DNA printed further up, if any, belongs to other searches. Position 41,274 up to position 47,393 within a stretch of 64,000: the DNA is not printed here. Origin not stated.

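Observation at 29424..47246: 5,940-aa secreted giant protein combining Big, Calx-beta and GLUG beta-helix modules in three mega-repeats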

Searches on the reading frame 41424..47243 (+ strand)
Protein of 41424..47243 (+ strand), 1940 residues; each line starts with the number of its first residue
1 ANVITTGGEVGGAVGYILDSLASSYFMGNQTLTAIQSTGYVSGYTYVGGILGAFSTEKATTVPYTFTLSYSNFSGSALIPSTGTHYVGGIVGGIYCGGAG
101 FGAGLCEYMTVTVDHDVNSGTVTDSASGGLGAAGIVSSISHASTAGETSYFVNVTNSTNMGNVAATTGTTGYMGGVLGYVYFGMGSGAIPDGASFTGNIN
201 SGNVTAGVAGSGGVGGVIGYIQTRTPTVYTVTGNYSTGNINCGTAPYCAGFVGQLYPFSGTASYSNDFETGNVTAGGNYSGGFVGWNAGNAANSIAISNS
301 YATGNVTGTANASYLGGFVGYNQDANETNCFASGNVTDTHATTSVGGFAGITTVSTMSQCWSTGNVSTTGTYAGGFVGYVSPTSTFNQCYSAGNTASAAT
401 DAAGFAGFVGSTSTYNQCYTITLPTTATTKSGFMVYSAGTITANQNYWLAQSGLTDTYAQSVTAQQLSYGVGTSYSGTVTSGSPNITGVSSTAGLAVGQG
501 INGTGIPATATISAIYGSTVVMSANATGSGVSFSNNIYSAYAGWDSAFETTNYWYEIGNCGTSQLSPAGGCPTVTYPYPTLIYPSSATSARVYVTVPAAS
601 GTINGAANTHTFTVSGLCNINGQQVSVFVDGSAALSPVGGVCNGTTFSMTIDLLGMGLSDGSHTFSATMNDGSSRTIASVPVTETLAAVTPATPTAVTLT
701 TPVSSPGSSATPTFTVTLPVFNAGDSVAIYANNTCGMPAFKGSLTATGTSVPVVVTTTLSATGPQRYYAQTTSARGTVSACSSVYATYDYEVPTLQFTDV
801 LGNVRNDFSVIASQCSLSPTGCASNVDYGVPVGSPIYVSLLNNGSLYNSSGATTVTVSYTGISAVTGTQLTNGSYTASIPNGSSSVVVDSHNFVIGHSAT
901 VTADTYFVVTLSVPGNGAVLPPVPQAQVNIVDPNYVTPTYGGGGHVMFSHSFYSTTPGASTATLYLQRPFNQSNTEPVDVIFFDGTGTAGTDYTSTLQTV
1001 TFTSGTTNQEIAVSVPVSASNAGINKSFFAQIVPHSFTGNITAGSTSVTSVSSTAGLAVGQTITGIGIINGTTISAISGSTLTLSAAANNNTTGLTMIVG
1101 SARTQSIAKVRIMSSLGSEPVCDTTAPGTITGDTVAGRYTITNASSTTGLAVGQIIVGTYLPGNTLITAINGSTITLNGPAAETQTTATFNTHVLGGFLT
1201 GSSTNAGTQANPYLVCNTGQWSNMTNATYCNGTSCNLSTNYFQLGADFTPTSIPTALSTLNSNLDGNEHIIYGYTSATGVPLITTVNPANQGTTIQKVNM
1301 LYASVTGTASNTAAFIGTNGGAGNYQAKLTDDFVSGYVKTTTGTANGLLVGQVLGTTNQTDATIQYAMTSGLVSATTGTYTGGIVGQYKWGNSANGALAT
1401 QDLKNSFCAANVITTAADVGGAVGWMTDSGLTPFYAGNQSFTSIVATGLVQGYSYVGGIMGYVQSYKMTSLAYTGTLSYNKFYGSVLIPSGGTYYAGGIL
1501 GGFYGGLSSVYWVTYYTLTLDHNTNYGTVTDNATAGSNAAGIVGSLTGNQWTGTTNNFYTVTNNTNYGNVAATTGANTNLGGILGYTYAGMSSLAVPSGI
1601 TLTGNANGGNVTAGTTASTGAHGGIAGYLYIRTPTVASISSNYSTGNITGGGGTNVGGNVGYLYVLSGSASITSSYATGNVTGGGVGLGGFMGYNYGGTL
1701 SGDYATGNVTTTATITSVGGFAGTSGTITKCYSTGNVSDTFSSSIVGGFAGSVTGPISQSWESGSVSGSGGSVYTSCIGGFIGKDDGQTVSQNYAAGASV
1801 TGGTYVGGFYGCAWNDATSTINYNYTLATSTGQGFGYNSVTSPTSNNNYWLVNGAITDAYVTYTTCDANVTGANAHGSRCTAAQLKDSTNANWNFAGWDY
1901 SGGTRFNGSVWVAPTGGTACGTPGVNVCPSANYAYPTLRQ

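Call 5: search_protein_families(library=pfam, proteins=[window:41424-47243:+], max_evalue=0.01)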
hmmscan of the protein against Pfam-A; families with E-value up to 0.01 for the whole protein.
window:41424-47243:+ (1940 aa): 2 families
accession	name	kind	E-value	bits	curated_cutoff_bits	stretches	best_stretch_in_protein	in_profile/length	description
PF03160.20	Calx-beta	-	1.8e-06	28.4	27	1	946-1018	8-81/119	Calx-beta domain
PF07581.17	Glug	-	0.00039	21.1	20.5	1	311-337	1-28/28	The GLUG motif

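Call 6: search_protein_families(library=ncbifam, proteins=[window:41424-47243:+], max_evalue=0.01)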
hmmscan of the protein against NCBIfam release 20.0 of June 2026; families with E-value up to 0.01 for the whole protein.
window:41424-47243:+ (1940 aa): 0 families
